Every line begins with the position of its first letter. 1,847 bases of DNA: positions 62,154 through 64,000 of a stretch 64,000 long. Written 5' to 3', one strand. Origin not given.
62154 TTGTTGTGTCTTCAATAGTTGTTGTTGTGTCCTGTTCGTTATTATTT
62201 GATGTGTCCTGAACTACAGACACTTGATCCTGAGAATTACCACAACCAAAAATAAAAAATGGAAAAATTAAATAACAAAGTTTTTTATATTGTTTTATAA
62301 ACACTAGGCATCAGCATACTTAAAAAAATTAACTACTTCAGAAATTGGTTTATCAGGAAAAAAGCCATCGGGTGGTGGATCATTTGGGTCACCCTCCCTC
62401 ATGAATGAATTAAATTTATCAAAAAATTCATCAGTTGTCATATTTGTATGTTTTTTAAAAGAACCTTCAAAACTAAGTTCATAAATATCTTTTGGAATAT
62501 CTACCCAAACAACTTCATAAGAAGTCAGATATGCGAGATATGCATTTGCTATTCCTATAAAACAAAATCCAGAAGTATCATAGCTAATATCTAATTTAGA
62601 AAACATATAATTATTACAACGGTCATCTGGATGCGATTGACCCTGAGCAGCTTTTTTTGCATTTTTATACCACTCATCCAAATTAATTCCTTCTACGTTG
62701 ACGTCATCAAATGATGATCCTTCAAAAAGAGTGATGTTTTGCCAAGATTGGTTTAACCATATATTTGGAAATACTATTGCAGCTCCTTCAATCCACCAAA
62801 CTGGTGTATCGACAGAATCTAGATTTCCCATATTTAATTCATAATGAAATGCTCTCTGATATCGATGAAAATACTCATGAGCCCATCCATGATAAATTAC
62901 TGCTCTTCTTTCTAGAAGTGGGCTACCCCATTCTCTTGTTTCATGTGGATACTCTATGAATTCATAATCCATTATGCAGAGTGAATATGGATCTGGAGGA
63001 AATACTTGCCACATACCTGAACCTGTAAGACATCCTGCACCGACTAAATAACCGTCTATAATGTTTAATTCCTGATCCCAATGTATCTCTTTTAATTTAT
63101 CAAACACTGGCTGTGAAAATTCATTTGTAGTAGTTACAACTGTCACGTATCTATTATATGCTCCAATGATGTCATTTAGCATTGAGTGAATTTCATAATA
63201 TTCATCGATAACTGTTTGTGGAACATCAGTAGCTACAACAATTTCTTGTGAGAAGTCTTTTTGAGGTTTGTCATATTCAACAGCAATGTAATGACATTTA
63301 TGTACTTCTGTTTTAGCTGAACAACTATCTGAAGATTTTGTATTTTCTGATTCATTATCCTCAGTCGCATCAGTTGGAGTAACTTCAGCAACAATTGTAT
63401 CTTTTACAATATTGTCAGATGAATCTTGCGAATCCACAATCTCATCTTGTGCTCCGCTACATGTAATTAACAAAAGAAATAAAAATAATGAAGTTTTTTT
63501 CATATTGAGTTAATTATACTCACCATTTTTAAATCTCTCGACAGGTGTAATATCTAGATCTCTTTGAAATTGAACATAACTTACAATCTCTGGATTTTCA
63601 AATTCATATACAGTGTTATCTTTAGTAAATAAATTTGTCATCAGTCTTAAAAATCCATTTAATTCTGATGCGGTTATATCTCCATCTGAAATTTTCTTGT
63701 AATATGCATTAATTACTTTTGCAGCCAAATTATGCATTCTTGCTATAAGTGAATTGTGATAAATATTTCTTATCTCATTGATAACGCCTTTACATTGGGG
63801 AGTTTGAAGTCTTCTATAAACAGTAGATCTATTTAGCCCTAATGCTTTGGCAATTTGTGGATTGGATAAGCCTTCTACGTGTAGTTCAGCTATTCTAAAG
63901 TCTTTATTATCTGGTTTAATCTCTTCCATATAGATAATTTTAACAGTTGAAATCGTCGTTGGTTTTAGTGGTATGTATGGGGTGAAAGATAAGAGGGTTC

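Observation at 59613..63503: Three tandem lipoprotein HExxH...E (gluzincin) peptidases of unrecognised family, two sharing a conserved Pro-rich C-terminal tail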

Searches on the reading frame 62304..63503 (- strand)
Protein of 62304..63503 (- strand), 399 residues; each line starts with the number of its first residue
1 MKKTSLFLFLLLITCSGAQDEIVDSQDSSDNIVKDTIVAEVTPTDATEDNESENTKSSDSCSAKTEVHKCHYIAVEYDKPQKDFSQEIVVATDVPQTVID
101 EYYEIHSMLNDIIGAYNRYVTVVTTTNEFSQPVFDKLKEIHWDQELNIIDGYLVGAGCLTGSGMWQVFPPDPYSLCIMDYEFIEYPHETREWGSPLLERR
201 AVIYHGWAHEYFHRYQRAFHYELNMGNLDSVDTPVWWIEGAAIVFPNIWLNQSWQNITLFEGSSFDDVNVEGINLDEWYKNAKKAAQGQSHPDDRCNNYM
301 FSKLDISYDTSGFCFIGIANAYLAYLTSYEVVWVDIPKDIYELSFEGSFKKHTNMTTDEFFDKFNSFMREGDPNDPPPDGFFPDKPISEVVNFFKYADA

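Call 3: search_protein_families(library=pfam, proteins=[window:62304-63503:-], max_evalue=1)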
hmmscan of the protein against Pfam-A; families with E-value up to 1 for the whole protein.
window:62304-63503:- (399 aa): 0 families

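Call 4: search_protein_families(library=ncbifam, proteins=[window:62304-63503:-], max_evalue=1)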
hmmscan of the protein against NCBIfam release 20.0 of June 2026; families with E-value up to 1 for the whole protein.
window:62304-63503:- (399 aa): 2 families
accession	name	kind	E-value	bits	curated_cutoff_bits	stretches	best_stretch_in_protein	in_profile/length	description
NF041808.1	daptide_123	subfamily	0.0035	17.1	25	1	222-243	1-26/37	daptide-type RiPP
NF042912.1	Amuc_1098_fam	equivalog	0.07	11.1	750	1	115-162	709-753/805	Amuc_1098 family type IV pilus outer membrane protein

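Call 9: find_homologous_proteins(query=window:62304-63503:-)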
Query window:62304-63503:- (399 aa): 69 proteins with E <= 0.001 among 1622 candidates.
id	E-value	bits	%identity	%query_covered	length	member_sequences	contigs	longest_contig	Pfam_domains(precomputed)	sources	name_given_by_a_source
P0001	5.3e-278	940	100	100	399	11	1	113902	-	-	-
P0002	1.7e-253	859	90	100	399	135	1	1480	-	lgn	-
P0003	1.2e-247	840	87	100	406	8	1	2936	-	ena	-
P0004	6.5e-237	804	83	100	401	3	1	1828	-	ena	-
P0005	3.4e-219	746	80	98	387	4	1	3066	-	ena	-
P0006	1.4e-208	711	73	100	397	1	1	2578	PF21827.2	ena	-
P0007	1.8e-208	711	72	100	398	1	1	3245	PF21827.2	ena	-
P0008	1.5e-207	708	73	100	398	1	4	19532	-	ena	-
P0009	2.2e-207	707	73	100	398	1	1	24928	-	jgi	jgi:hypothetical protein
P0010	2.3e-207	707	73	100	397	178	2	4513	-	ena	-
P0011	3.8e-207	706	73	100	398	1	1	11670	-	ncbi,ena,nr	ncbi:MAG: hypothetical protein EVA27_02780 [Candidatus Actinomarinales bacterium]|nr:MAG: hypothetic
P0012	1.1e-206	705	80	85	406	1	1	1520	PF21827.2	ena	-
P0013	1.3e-206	705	72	100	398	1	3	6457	-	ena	-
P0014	1.4e-206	704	71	100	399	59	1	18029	PF21827.2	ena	-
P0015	1.5e-206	704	72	100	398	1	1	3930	-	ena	-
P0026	1.1e-201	688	80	85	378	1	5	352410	-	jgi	jgi:hypothetical protein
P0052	4.3e-111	390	45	95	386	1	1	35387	-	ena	-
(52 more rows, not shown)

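Call 16: find_encoding_contigs(protein=P0026, flank=8000, max_places=3)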
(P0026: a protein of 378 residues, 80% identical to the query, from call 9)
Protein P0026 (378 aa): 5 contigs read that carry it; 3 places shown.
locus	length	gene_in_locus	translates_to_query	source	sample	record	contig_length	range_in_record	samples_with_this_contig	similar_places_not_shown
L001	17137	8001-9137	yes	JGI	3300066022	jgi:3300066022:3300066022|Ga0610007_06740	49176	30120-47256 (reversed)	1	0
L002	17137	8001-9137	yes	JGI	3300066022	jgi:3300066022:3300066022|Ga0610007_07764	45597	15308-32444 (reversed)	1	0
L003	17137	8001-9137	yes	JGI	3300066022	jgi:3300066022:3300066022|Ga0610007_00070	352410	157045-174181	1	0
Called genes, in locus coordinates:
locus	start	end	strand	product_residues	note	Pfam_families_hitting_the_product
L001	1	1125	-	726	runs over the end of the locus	-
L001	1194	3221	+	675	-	PF00041:fn3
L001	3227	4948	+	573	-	PF16656:Pur_ac_phosph_N (faint), PF00041:fn3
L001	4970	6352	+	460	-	-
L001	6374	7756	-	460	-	PF07690:MFS_1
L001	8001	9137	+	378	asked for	-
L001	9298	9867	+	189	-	-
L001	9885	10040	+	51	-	-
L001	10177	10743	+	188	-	PF01292:Ni_hydr_CYTB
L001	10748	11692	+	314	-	PF00296:Bac_luciferase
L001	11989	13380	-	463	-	PF03403:PAF-AH_p_II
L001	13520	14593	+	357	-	PF00528:BPD_transp_1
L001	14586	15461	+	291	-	PF00528:BPD_transp_1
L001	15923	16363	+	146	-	PF08818:DUF1801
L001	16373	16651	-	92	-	PF01035:DNA_binding_1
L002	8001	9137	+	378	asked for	-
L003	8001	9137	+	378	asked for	-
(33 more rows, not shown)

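Call 17: find_encoding_contigs(protein=P0052, flank=8000, max_places=2)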
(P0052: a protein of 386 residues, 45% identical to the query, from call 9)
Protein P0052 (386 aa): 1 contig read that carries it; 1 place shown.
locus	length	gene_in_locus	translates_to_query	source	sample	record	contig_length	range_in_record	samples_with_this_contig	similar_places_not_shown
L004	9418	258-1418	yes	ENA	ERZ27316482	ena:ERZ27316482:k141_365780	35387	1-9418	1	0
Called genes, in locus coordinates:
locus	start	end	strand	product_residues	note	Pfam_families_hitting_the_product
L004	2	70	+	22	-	?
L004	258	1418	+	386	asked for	-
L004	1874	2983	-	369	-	PF07228:SpoIIE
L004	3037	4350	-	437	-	PF00009:GTP_EFTU, PF01926:MMR_HSR1, PF02421:FeoB_N, PF00025:Arf (weak), PF00009:GTP_EFTU, PF01926:MMR_HSR1, PF02421:FeoB_N, PF14714:KH_dom-like, +6 more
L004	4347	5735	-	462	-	PF17820:PDZ_6, PF19238:Radical_SAM_2, PF04459:DUF512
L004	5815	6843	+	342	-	PF02401:LYTB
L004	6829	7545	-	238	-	PF01553:Acyltransferase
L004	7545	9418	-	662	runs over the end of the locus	PF00275:EPSP_synthase, PF02224:Cytidylate_kin, PF13189:Cytidylate_kin2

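Call 25: predict_structure(alignment_id=A1)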
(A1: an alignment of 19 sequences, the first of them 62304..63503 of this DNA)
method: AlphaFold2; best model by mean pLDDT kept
length: 399 residues; sequences in the alignment: 19
mean_pLDDT: 80.3   pTM: 0.80
mean pLDDT of the five models: 80.3, 80.3, 79.5, 78.1, 77.0
residues with pLDDT >= 90: 227; 70-90: 70; 50-70: 37; < 50: 65
segments of 3 or more residues with pLDDT < 50: 1-59, 62-65
pLDDT, mean of each block of 10 residues (from residue 1): 32 31 30 31 32 37 61 88 93 97 98 94 89 89 68 68 61 88 88 93 96 90 59 88 97 97 95 95 97 93 90 94 98 94 91 97 98 96 95 83
secondary structure, 60 per line:
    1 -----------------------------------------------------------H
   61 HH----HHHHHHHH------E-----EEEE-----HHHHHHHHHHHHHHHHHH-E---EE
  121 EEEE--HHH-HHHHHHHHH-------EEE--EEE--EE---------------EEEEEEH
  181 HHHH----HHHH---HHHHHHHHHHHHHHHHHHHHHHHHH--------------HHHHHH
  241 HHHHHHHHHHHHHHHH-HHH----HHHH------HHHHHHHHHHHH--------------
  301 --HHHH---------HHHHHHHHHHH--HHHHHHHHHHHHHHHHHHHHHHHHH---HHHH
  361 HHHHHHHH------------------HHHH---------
elements in order: H67-74 E87-90 H96-113 E119-124 H131-139 E147-149 E152-154 E174-179 H180-184 H189-192 H196-220 H235-256 H265-268 H275-286 H303-306 H316-326 H329-353 H357-368 H387-390

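Call 26: search_protein_representatives(alignment_id=A1)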
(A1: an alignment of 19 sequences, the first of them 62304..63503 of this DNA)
Query: 19 sequences, 392 profile positions. Proteins with E-value up to 0.001 (for the whole library): 257; up to 1e-10: 135; up to 1e-30: 69. The best 150 are listed.
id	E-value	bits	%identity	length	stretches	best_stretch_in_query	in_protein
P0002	3.5e-170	583.1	-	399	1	1-390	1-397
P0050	3.7e-158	543.5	-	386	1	2-386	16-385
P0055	2.3e-156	537.6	-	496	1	49-390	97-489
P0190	1.0e-124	433.4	-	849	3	25-391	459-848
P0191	3.9e-118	411.7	-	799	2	228-389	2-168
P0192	6.4e-113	394.6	-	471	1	1-388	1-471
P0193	1.1e-110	387.3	-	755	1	1-389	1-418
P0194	2.5e-108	379.4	-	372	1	47-391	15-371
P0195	3.5e-106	372.4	-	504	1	37-390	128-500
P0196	9.8e-105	367.6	-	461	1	7-390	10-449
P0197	4.2e-104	365.5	-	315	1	72-388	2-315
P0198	7.1e-101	354.9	-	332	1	69-391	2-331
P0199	2.0e-100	353.5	-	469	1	42-391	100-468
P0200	2.7e-99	349.7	-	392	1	2-388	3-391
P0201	6.3e-98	345.2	-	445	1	1-390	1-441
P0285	5.0e-16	75.6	-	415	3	309-370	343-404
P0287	2.2e-15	73.5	-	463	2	196-358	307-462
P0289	3.4e-15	72.8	-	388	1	187-368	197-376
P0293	5.4e-14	68.9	-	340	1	196-366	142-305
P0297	7.3e-13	65.1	-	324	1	192-367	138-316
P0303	3.4e-12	63.0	-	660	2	196-364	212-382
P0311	2.1e-11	60.3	-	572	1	190-368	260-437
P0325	5.4e-10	55.7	-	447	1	196-364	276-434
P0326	5.5e-10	55.7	-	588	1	195-364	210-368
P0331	1.9e-09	53.9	-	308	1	182-361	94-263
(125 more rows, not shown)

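Call 29: fold_search(model_id=the predicted structure, library=pdb)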
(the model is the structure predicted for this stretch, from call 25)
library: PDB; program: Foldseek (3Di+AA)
matches with E <= 10: 195; with E <= 0.001: 0
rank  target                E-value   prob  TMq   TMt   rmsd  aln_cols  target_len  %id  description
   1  6y3x_A                6.5e-01  0.07  0.14  0.09  19.3       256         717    7  Crystal structure of the Francisella novicida lysine decarboxylase LdcF (released 2021-01-27)
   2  8xgc_E                6.9e-01  0.05  0.14  0.11  21.4       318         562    9  Structure of yeast replisome associated with FACT and histone hexamer, Composite map (released 2024-02-14)
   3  4v1v_B                1.2e+00  0.25  0.12  0.07   4.7        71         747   11  Heterocyclase in complex with substrate and Cofactor (released 2015-01-14)
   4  4v1u_A                1.5e+00  0.33  0.13  0.07   5.0        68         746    7  Heterocyclase in complex with substrate and Cofactor (released 2015-01-14)
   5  7sp7_A                1.6e+00  0.03  0.14  0.12  18.4       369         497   12  Chlorella virus hyaluronan synthase inhibited by UDP (released 2022-04-06)
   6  8khq_B                1.7e+00  0.06  0.08  0.05  11.7        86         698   14  Bifunctional sulfoxide synthase OvoA_Th2 in complex with histidine and cysteine (released 2023-12-06)
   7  1xm5_A                1.9e+00  0.28  0.20  0.44   6.3       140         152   12  Crystal structure of metal-dependent hydrolase ybeY from E. coli, Pfam UPF0054 (released 2004-10-12)
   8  1xm5_C                2.0e+00  0.18  0.17  0.39   9.1       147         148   16  Crystal structure of metal-dependent hydrolase ybeY from E. coli, Pfam UPF0054 (released 2004-10-12)
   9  4v1t_A                2.0e+00  0.16  0.12  0.07   4.6        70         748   11  Heterocyclase in complex with substrate and Cofactor (released 2015-01-14)
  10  8khq_C                2.0e+00  0.07  0.08  0.05  11.1        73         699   12  Bifunctional sulfoxide synthase OvoA_Th2 in complex with histidine and cysteine (released 2023-12-06)
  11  7xs4_A                2.0e+00  0.02  0.12  0.13  14.2       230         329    9  Crystal structure of URT1 in complex with AAAU RNA (released 2022-09-21)
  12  4v1u_B                2.1e+00  0.13  0.11  0.06   5.3        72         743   14  Heterocyclase in complex with substrate and Cofactor (released 2015-01-14)
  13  3glh_E                2.1e+00  0.02  0.14  0.16  20.9       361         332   11  Crystal Structure of the E. coli clamp loader bound to Psi Peptide (released 2009-05-26)
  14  4v1v_A                2.5e+00  0.13  0.12  0.07   4.3        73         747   14  Heterocyclase in complex with substrate and Cofactor (released 2015-01-14)
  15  9c5x_A                2.5e+00  0.08  0.14  0.26   9.5       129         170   10  Molecular basis for HerA-Duf supramolecular complex in anti-phage defense - Assembly 3 (released 2025-06-04)
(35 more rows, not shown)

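Call 30: search_solved_structures(query=A1, max_evalue=10, show_alignments=3)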
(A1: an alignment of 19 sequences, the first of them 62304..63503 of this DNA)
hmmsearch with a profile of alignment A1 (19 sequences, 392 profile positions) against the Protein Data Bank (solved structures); distinct sequences matched with E-value up to 10: 0.

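Call 31: search_protein_families(library=pfam, alignment_id=A1, max_evalue=1)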
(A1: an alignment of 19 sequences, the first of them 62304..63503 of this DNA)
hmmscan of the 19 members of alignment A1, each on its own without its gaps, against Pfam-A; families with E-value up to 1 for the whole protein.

A. member 1, window:62304-63503:- (399 aa): 0 families

B. families by the number of members that match (of 19 scanned): 39 families (the first 25 are shown)
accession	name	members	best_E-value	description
PF21827.1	New_glue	4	9e-09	New glue protein family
PF25706.1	HCMV_UL116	2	0.0064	Human cytomegalovirus UL116 protein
PF05299.18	Peptidase_M61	2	0.0075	M61 glycyl aminopeptidase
PF01752.23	Peptidase_M9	2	0.08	Collagenase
PF07719.23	TPR_2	1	4.2e-19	Tetratricopeptide repeat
PF00515.34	TPR_1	1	1.4e-17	Tetratricopeptide repeat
PF13414.12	TPR_11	1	3.4e-17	TPR repeat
PF13432.12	TPR_16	1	1e-14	Tetratricopeptide repeat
PF13181.12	TPR_8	1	2.2e-14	Tetratricopeptide repeat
PF13431.12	TPR_17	1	2.8e-13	Tetratricopeptide repeat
PF13371.12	TPR_9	1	1.9e-12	Tetratricopeptide repeat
PF14559.12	TPR_19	1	1.5e-08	Tetratricopeptide repeat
PF13428.12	TPR_14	1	1e-06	Tetratricopeptide repeat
PF13424.12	TPR_12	1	7.4e-06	Tetratricopeptide repeat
PF12895.13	ANAPC3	1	0.0002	Anaphase-promoting complex, cyclosome, subunit 3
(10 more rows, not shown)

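Call 62: search_protein_families(library=pfam, alignment_id=A5, max_evalue=0.1)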
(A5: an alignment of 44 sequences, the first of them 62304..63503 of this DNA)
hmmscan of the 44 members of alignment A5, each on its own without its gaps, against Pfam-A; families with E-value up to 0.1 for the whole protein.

A. member 1, window:62304-63503:- (399 aa): 0 families

B. families by the number of members that match (of 44 scanned): 34 families (the first 25 are shown)
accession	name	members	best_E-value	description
PF05299.18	Peptidase_M61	14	7.8e-10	M61 glycyl aminopeptidase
PF01752.23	Peptidase_M9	9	4.2e-05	Collagenase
PF18958.6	DUF5700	7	0.0011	Putative zinc dependent peptidase (DUF5700)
PF13946.11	DUF4214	1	1.3e-39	Domain of unknown function (DUF4214)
PF18998.6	Flg_new_2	1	7e-18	Divergent InlB B-repeat domain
PF07719.23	TPR_2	1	3.7e-12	Tetratricopeptide repeat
PF01471.23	PG_binding_1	1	1.3e-09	Putative peptidoglycan binding domain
PF02493.26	MORN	1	4.4e-09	MORN repeat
PF21827.1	New_glue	1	9e-09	New glue protein family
PF00515.34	TPR_1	1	2.6e-08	Tetratricopeptide repeat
PF19077.6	Big_13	1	1.8e-06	Bacterial Ig-like domain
PF05375.19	Pacifastin_I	1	3.5e-06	Pacifastin inhibitor (LCMII)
PF13414.12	TPR_11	1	6.2e-06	TPR repeat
PF13181.12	TPR_8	1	1.1e-05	Tetratricopeptide repeat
PF00028.23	Cadherin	1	1.3e-05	Cadherin domain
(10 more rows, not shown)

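Call 64: search_protein_families(library=pfam, proteins=[P0285, P0287, P0289, P0293, P0297, P0303, P0311, P0325, P0326, P0331], max_evalue=0.01)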
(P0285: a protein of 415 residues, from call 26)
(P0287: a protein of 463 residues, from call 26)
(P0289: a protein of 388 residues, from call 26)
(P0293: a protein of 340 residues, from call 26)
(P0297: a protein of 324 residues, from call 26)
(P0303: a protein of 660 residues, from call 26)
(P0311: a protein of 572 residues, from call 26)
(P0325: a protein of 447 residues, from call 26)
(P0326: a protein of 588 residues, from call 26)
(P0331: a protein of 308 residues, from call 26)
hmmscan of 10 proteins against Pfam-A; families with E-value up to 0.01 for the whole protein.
P0285 (415 aa): 3 families
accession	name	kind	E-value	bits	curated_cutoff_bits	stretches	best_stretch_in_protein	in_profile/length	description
PF18958.6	DUF5700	-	0.0014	18.6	25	1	236-311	129-209/283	Putative zinc dependent peptidase (DUF5700)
PF04450.18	BSP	-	0.0071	16.6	23.8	0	217-286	86-139/207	Peptidase of plants and bacteria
PF05299.18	Peptidase_M61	-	0.0096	16.7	22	0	237-312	2-79/118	M61 glycyl aminopeptidase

P0287 (463 aa): 0 families

P0289 (388 aa): 2 families
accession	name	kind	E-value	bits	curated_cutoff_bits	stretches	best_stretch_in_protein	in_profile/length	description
PF05299.18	Peptidase_M61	-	8.2e-05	23.4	22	1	203-287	3-85/118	M61 glycyl aminopeptidase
PF01752.23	Peptidase_M9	-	0.0052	16.5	26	1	175-273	129-224/289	Collagenase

P0293 (340 aa): 1 family
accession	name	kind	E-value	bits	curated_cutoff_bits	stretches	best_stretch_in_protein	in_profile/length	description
PF05299.18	Peptidase_M61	-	8.9e-07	29.7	22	1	139-270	3-113/118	M61 glycyl aminopeptidase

P0297 (324 aa): 0 families

P0303 (660 aa): 7 families
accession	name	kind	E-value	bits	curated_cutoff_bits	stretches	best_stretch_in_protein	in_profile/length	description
PF07719.23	TPR_2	-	3.7e-12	45.8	27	1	482-515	1-34/34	Tetratricopeptide repeat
PF00515.34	TPR_1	-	2.6e-08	33.8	27.8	1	482-515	1-34/34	Tetratricopeptide repeat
PF13414.12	TPR_11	-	6.2e-06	26.2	26.8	1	498-527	10-39/42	TPR repeat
PF13181.12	TPR_8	-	1.1e-05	25.6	25.7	1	482-514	1-33/34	Tetratricopeptide repeat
PF05299.18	Peptidase_M61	-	0.00015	22.5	22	1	211-324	5-112/118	M61 glycyl aminopeptidase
PF13424.12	TPR_12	-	0.0024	18.5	30.1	0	448-511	7-74/77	Tetratricopeptide repeat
PF13432.12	TPR_16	-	0.0033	18.3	32.7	0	448-515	1-64/65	Tetratricopeptide repeat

P0311 (572 aa): 3 families
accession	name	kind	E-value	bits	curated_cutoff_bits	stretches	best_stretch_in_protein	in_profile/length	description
PF05299.18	Peptidase_M61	-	1.6e-07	32.2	22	1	263-343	3-82/118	M61 glycyl aminopeptidase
PF01752.23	Peptidase_M9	-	0.0003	20.6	26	1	242-311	138-201/289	Collagenase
PF12773.13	DZR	-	0.0011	19.5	27.3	1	2-31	11-38/45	Double zinc ribbon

P0325 (447 aa): 0 families

P0326 (588 aa): 0 families

P0331 (308 aa): 2 families
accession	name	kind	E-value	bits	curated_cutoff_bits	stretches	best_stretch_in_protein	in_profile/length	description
PF05299.18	Peptidase_M61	-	7.8e-10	39.6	22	1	104-180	2-78/118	M61 glycyl aminopeptidase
PF01752.23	Peptidase_M9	-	4.2e-05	23.4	26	1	108-223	162-253/289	Collagenase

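Call 78: search_protein_families(library=padloc, proteins=[window:62304-63503:-], max_evalue=0.01)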
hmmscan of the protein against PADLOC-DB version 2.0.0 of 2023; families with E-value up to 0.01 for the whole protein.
window:62304-63503:- (399 aa): 0 families

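Call 81: fold_search(model_id=the predicted structure, library=viral)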
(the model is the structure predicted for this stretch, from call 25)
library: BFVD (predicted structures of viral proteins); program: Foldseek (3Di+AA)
matches with E <= 10: 146; with E <= 0.001: 0
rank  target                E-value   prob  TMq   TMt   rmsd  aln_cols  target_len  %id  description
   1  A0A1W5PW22            4.2e-01  0.11  0.12  0.15  21.6       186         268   12  (no name in the UniProt tables at hand)
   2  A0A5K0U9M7            7.1e-01  0.09  0.08  0.06  18.7       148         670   12  Glycosyltransferase [Yasminevirus sp. GU-2018]
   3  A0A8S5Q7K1            7.5e-01  0.10  0.17  0.29  19.4       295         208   13  Integral membrane metallopeptidase [Siphoviridae sp. ctHiz26]
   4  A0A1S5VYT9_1          7.5e-01  0.06  0.12  0.06  12.2       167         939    5  Non-structural polyprotein (Fragment) [Bat felisavirus]
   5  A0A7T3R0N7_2          8.3e-01  0.08  0.13  0.05  10.7       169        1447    6  Genome polyprotein (Fragment) [Soybean thrips iflavirus 7]
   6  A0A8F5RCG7            8.8e-01  0.05  0.08  0.09  17.9       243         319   12  (no name in the UniProt tables at hand)
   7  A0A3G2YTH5            9.3e-01  0.06  0.09  0.09  16.0       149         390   11  (no name in the UniProt tables at hand)
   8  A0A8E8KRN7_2          1.1e+00  0.07  0.13  0.05  10.4       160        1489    9  Polyprotein [Bemisia tabaci picorna-like virus 2]
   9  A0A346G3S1            1.1e+00  0.03  0.12  0.11  24.1       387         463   11  (no name in the UniProt tables at hand)
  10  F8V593                1.2e+00  0.14  0.29  0.35  11.2       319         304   12  Uncharacterized protein R210 [Acanthamoeba polyphaga mimivirus]
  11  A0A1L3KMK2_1          1.2e+00  0.06  0.12  0.07  11.3       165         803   10  (no name in the UniProt tables at hand)
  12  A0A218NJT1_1          1.3e+00  0.05  0.12  0.06  12.2       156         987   10  Putative non-structural protein [Picornavirales Q_sR_OV_020]
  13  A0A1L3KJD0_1          1.3e+00  0.03  0.09  0.06  12.8       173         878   11  (no name in the UniProt tables at hand)
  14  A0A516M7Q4            1.3e+00  0.12  0.23  0.25  19.2       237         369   11  (no name in the UniProt tables at hand)
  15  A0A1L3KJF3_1          1.4e+00  0.05  0.12  0.05  10.8       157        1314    8  (no name in the UniProt tables at hand)
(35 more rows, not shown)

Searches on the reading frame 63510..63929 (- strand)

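Call 3: search_protein_families(library=pfam, proteins=[window:63510-63929:-], max_evalue=1)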
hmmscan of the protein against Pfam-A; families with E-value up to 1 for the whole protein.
window:63510-63929:- (139 aa): 35 families (the best 25 are shown)
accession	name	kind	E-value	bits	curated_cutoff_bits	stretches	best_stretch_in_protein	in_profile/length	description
PF13384.12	HTH_23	-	5.5e-08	32.8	24.6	1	12-49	9-46/50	Homeodomain-like domain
PF13936.12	HTH_38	-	3.5e-06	27.1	27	1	12-41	12-41/44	Helix-turn-helix domain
PF09339.16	HTH_IclR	-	9.7e-06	25.7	22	1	18-43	16-41/52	IclR helix-turn-helix domain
PF08281.18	Sigma70_r4_2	-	1.6e-05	24.9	25.7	1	17-42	23-48/54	Sigma-70, region 4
PF13551.12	HTH_29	-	5.3e-05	23.7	28.1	1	15-39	6-31/64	Winged helix-turn helix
PF13412.12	HTH_24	-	0.00013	21.9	21.9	1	20-42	17-39/48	Winged helix-turn-helix DNA-binding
PF00196.25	GerE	-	0.00015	21.7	23.5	1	12-37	9-34/57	Bacterial regulatory proteins, luxR family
PF02796.21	HTH_7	-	0.00024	21.6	23.8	1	12-41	13-42/45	Helix-turn-helix domain of resolvase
PF13518.12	HTH_28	-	0.00081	19.9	25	1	12-41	4-33/52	Helix-turn-helix domain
PF13404.12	HTH_AsnC-type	-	0.001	19.3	27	1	21-42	18-39/42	AsnC-type helix-turn-helix domain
PF02954.25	HTH_8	-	0.002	18.2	22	1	25-42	23-40/42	Bacterial regulatory protein, Fis family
PF06056.18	Terminase_5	-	0.0027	18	20.3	1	15-38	8-31/58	Putative ATPase subunit of terminase (gpP-like)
PF25787.1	HTH_SB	-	0.0029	17.8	43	1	3-37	6-39/53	Sleeping Beauty transposase HTH domain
PF13022.12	HTH_Tnp_1_2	-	0.0074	16.8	27.9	1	19-105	25-104/122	Helix-turn-helix of insertion element transposase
PF20432.4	Xre-like-HTH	-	0.013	16.2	25.8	1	19-41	22-43/63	Antitoxin Xre-like helix-turn-helix domain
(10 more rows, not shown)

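Call 4: search_protein_families(library=ncbifam, proteins=[window:63510-63929:-], max_evalue=1)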
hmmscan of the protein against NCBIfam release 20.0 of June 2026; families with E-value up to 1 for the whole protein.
window:63510-63929:- (139 aa): 16 families
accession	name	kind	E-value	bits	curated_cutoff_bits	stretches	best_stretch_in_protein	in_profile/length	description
TIGR02937.1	sigma70-ECF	superfamily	0.0011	18.6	42.9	1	12-42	124-155/165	sigma-70 family RNA polymerase sigma factor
NF033545.0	transpos_IS630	equivalog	0.0052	16.3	100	1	12-108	4-102/299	IS630 family transposase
NF011671.1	PRK15090.1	equivalog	0.0078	15.5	275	1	25-87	33-94/256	DNA-binding transcriptional regulator KdgR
TIGR03879.1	near_KaiC_dom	domain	0.012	16.1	65.1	1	20-82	35-90/91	probable regulatory domain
NF033546.1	transpos_IS21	equivalog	0.012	15.1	160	1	15-45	3-33/294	IS21 family transposase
NF040595.1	HTH_Cbp1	equivalog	0.015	15.2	140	1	9-44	51-86/135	CRISPR DNA repeat-binding protein Cbp1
TIGR04111.1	BcepMu_gp16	hypoth_equivalog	0.018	15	34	1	14-42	7-35/55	phage-associated protein, BcepMu gp16 family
NF053881.1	TransRegDeoRBac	equivalog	0.019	14.2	420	1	19-76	19-72/311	DNA-binding transcriptional repressor DeoR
TIGR01308.1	rpmD_bact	equivalog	0.03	14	44.65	1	26-57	19-51/55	50S ribosomal protein L30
NF007339.0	PRK09834.1-1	equivalog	0.033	13.5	299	1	20-51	38-69/271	DNA-binding transcriptional regulator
NF009170.0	PRK12517.1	subfamily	0.061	12.7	197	1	18-42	142-166/188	RNA polymerase sigma factor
TIGR01884.1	cas_HTH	subfamily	0.07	12.5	60.2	1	9-53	143-189/202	CRISPR-associated CARF protein Csa3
NF045644.1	TransRegBhcR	equivalog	0.077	12.3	350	1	19-51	39-71/267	HTH-type transcriptional regulator BhcR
TIGR03001.1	Sig-70_gmx1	subfamily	0.12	11.7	154.6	1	17-53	174-209/244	RNA polymerase sigma-70 factor, Myxococcales family 1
NF053606.1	Sta1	subfamily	0.13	12.4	80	1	19-56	33-70/100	Sta1 family transcriptional regulator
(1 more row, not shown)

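Call 78: search_protein_families(library=padloc, proteins=[window:63510-63929:-], max_evalue=0.01)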
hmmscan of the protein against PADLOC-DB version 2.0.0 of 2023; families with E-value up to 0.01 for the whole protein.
window:63510-63929:- (139 aa): 4 families
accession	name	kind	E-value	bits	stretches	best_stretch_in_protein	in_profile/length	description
PDLC01858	CARF3--CARF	-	2.2e-05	22.4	1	8-58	144-195/204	-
PDLC01851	CARF3--CARF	-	0.0025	15.3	1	12-69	216-274/279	-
PDLC04133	mad1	-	0.0029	15.9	0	25-41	10-26/60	mads_1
PDLC01857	CARF3--CARF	-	0.0042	14.7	1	24-53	147-176/201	-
